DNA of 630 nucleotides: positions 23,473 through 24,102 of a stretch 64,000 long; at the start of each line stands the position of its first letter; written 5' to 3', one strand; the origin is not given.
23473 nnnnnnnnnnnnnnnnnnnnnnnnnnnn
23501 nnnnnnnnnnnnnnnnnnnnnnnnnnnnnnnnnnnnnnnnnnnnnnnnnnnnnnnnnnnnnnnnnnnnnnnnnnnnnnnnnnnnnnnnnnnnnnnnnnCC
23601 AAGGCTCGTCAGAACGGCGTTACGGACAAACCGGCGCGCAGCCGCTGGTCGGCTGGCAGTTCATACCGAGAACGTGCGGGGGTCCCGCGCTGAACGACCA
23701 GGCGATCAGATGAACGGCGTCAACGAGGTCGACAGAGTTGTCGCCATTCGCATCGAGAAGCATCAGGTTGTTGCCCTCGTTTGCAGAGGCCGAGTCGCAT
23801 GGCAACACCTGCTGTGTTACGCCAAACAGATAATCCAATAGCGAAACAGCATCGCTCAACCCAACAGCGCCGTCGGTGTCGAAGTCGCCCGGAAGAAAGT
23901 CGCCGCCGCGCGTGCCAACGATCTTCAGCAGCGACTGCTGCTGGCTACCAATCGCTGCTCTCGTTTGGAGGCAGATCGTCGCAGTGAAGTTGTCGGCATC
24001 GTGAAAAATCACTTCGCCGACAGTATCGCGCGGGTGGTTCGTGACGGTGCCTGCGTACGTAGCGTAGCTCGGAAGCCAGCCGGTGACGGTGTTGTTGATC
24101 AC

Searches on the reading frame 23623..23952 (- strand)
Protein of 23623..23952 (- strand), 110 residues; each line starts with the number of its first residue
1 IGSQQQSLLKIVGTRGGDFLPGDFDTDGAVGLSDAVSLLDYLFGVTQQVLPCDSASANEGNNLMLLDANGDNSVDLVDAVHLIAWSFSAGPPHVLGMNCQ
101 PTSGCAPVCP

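Call 80: search_protein_families(library=ncbifam, proteins=[window:23623-23952:-], max_evalue=1)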
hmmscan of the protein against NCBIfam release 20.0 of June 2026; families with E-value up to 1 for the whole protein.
window:23623-23952:- (110 aa): 0 families

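Call 81: search_protein_families(library=pfam, proteins=[window:23623-23952:-], max_evalue=1)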
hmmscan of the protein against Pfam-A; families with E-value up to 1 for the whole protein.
window:23623-23952:- (110 aa): 1 family
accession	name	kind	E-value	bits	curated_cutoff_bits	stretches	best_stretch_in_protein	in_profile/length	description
PF00404.24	Dockerin_1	-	0.00028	21.5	22.9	1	21-83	1-53/57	Dockerin type I domain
